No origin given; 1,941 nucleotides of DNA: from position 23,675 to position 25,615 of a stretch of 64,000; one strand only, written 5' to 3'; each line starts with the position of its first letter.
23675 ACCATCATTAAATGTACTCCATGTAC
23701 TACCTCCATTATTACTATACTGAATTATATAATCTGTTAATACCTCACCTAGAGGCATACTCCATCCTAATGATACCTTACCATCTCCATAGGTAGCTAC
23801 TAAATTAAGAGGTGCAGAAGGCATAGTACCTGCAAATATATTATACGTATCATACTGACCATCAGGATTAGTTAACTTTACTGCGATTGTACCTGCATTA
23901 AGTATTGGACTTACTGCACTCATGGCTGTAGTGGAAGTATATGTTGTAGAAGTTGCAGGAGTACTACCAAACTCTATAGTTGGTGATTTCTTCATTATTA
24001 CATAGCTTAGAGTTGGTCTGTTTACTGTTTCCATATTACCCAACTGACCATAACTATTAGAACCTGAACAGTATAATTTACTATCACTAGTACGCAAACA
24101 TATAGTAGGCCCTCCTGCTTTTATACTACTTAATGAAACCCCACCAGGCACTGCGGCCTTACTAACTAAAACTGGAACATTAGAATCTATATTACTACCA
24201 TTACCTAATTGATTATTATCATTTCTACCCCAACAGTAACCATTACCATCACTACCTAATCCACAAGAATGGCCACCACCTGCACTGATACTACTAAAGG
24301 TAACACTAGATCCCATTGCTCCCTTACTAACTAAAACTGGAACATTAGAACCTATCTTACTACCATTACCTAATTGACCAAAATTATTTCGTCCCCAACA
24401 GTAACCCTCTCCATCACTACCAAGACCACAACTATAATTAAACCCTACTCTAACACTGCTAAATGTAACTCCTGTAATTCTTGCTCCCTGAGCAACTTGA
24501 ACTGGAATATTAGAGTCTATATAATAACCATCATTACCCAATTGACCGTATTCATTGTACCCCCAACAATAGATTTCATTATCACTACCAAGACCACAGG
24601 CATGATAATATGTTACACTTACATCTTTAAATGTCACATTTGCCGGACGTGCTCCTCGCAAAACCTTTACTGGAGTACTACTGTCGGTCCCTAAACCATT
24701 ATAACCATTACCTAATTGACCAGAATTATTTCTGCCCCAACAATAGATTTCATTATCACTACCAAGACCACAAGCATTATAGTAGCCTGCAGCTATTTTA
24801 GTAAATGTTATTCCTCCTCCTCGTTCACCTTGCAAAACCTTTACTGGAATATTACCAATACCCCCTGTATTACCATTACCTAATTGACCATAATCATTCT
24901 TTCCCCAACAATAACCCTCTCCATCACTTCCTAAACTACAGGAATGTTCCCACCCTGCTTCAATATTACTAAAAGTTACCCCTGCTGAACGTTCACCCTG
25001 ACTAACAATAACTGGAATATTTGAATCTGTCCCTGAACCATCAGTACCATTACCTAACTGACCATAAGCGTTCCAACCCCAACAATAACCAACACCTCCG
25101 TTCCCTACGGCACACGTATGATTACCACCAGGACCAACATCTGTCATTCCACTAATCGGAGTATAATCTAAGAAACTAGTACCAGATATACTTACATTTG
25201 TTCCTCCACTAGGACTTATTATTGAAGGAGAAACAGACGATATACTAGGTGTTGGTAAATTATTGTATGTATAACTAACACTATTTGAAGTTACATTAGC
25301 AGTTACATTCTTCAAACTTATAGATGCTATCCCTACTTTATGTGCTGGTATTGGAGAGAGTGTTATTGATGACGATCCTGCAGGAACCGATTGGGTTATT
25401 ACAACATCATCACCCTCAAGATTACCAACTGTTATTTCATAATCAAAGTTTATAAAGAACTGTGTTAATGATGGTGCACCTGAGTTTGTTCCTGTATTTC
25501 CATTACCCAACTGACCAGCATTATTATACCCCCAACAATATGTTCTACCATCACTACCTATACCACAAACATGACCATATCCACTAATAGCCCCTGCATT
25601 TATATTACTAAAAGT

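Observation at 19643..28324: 8.7-kb gene for a 2893-aa RCC1-propeller/FN3/IPT surface protein with long, near-identical internal DNA repeats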

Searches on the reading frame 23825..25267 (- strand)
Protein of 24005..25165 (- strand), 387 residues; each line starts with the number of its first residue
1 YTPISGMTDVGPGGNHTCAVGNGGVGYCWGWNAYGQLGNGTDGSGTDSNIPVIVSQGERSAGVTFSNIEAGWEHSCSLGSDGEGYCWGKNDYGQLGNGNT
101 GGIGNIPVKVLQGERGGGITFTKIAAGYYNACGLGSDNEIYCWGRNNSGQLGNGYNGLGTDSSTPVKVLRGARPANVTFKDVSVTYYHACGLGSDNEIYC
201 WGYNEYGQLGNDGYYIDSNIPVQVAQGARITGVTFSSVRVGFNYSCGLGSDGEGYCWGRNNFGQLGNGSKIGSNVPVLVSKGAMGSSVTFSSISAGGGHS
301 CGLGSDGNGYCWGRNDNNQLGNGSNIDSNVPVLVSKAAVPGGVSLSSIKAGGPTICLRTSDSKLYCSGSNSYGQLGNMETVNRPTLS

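Call 35: predict_structure(alignment_id=A2)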
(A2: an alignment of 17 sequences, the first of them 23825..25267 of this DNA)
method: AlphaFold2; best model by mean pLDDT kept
length: 481 residues; sequences in the alignment: 17
mean_pLDDT: 93.3   pTM: 0.86
mean pLDDT of the five models: 93.3, 92.3, 91.9, 90.7, 88.2
residues with pLDDT >= 90: 422; 70-90: 47; 50-70: 9; < 50: 3
segments of 3 or more residues with pLDDT < 50: none
pLDDT, mean of each block of 10 residues (from residue 1): 77 96 96 91 94 95 94 72 93 94 94 97 95 90 95 96 96 97 88 83 96 95 96 96 93 96 95 96 97 97 97 94 96 95 95 92 95 85 94 93 95 92 91 96 95 96 94 96 76
secondary structure, 60 per line:
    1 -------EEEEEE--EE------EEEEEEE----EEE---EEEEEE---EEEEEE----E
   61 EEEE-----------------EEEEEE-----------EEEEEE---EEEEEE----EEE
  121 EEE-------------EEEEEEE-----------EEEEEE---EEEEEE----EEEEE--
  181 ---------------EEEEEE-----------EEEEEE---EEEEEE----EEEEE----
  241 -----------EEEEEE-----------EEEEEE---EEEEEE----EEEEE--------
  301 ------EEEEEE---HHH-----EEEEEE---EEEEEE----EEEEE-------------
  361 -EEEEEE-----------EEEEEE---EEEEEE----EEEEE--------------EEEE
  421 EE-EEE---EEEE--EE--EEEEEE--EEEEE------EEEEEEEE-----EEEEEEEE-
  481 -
elements in order: E8-13 E24-30 E35-37 E41-46 E50-55 E60-64 E82-87 E99-104 E108-113 E118-123 E137-143 E155-160 E164-169 E174-178 E196-201 E213-218 E222-227 E232-236 E252-257 E269-274 E278-283 E288-292 E307-312 E324-329 E333-338 E343-347 E362-367 E379-384 E388-393 E398-402 E417-422 E424-426 E430-433 E440-445 E448-452 E459-466 E472-479

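Call 59: fold_search(model_id=the predicted structure, library=pdb)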
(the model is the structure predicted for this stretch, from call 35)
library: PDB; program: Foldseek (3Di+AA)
matches with E <= 10: 1543; with E <= 0.001: 542
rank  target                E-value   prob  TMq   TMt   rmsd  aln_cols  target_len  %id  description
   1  6dd7_A                6.6e-38  1.00  0.70  0.91   2.3       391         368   28  Crystal structure of plant UVB photoreceptor UVR8 from in situ serial Laue diffraction (released 2018-07-18)
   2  4dnv_B                9.8e-37  1.00  0.71  0.92   2.4       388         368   28  Crystal structure of the W285F mutant of UVB-resistance protein UVR8 (released 2012-03-07)
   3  4dnu                  1.6e-36  1.00  0.71  0.91   2.5       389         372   28  Crystal structure of the W285A mutant of UVB-resistance protein UVR8 (released 2012-03-07)
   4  4nc4_A                2.1e-36  1.00  0.71  0.92   2.4       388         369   28  Crystal structure of photoreceptor AtUVR8 mutant W285F and light-induced structural changes at 120K (released 2016-10-26)
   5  4d9s_A                6.0e-36  1.00  0.71  0.88   2.4       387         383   28  Crystal structure of Arabidopsis thaliana UVR8 (UV Resistance locus 8) (released 2012-04-04)
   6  4d9s_B                1.1e-35  1.00  0.71  0.89   2.4       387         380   28  Crystal structure of Arabidopsis thaliana UVR8 (UV Resistance locus 8) (released 2012-04-04)
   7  4dnw_B                1.6e-35  1.00  0.71  0.90   2.5       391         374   28  Crystal structure of UVB-resistance protein UVR8 (released 2012-03-07)
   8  4dnv_A                2.0e-35  1.00  0.71  0.92   2.5       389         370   28  Crystal structure of the W285F mutant of UVB-resistance protein UVR8 (released 2012-03-07)
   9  4dnw_A                2.1e-35  1.00  0.71  0.92   2.4       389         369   28  Crystal structure of UVB-resistance protein UVR8 (released 2012-03-07)
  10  6xzn_A                2.1e-35  1.00  0.70  0.91   2.3       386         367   28  Arabidopsis UV-B photoreceptor UVR8 mutant G101S W285A (released 2021-01-13)
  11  7vgg_B                2.8e-35  1.00  0.71  0.89   2.5       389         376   28  Cryo-EM structure of Ultraviolet-B activated UVR8 in complex with COP1 (released 2022-05-04)
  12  6xzm_A                5.1e-35  1.00  0.70  0.91   2.4       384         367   28  Arabidopsis UV-B photoreceptor UVR8 mutant D96N D107N W285A (released 2021-01-13)
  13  6xzl                  8.4e-35  1.00  0.71  0.91   2.6       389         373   28  Arabidopsis UV-B photoreceptor UVR8 mutant D96N D107N (released 2021-01-13)
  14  8gqe_B                3.7e-34  1.00  0.71  0.88   2.4       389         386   28  Crystal structure of the W285A mutant of UVR8 in complex with RUP2 (released 2022-09-14)
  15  6xzn_B                3.7e-34  1.00  0.69  0.91   2.4       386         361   27  Arabidopsis UV-B photoreceptor UVR8 mutant G101S W285A (released 2021-01-13)
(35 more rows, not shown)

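Call 83: search_solved_structures(query=window:24005-25165:-, max_evalue=0.00001)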
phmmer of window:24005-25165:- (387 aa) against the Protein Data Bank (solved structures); distinct sequences matched with E-value up to 0.00001: 32.
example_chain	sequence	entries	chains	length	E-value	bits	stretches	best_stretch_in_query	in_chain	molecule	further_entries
6xzl_A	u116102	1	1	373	4.3e-43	151.3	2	10-341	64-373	Ultraviolet-B receptor UVR8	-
3kci_A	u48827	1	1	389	1.1e-42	150.1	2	18-335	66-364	Probable E3 ubiquitin-protein ligase HERC2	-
6xzm_A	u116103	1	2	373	5.3e-42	147.7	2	16-341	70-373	Ultraviolet-B receptor UVR8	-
4dnu_A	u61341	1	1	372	4.2e-40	141.5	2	10-334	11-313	AT5g63860/MGI19_6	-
4nc4_A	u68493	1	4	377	8.5e-38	133.9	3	10-166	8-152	Ultraviolet-B receptor UVR8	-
4dnv_A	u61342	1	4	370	9.1e-38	133.8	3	10-167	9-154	AT5g63860/MGI19_6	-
4d9s_A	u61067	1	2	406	4.1e-37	131.6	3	10-167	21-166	UVB-resistance protein UVR8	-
4dnw_A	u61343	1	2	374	4.7e-37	131.4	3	10-167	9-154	AT5g63860/MGI19_6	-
4naa_A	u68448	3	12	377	6.1e-37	131.1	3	10-166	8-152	Ultraviolet-B receptor UVR8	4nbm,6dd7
7vgg_B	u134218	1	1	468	8.7e-37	130.6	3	10-210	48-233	Ultraviolet-B receptor UVR8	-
8gqe_B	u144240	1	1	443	8.9e-37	130.5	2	235-342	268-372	Ultraviolet-B receptor UVR8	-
6xzn_A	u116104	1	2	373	2.1e-36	129.3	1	13-341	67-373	Ultraviolet-B receptor UVR8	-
7q40_A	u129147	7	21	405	4.1e-28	102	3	17-167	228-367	E3 ubiquitin-protein ligase HERC2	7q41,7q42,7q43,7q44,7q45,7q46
5tbk_I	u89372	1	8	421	1.1e-27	100.6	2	11-358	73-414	Regulator of chromosome condensation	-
8ux1_L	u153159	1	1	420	1.7e-27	100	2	12-358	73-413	Regulator of chromosome condensation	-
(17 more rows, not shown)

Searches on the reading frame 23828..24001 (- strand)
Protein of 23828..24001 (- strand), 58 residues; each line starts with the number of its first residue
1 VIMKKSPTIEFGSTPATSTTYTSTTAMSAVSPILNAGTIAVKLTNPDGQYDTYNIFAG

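Call 33: search_protein_families(library=pfam, proteins=[window:23828-24001:-], max_evalue=10)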
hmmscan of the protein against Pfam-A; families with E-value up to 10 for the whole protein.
seq(58 aa): 1 family
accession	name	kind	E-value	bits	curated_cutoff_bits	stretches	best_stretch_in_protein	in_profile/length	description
PF01833.30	TIG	-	0.0021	18.5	20.9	1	5-49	31-73/84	IPT/TIG domain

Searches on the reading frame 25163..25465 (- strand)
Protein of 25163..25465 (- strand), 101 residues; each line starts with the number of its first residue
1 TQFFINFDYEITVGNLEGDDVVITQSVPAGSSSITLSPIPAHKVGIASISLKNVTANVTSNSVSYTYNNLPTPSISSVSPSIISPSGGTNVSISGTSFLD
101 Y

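Call 33: search_protein_families(library=pfam, proteins=[window:25163-25465:-], max_evalue=10)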
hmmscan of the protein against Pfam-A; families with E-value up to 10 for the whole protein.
seq(101 aa): 1 family
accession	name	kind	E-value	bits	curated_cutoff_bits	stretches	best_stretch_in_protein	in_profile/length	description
PF01833.30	TIG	-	1.1e-05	25.7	20.9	2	73-98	1-26/84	IPT/TIG domain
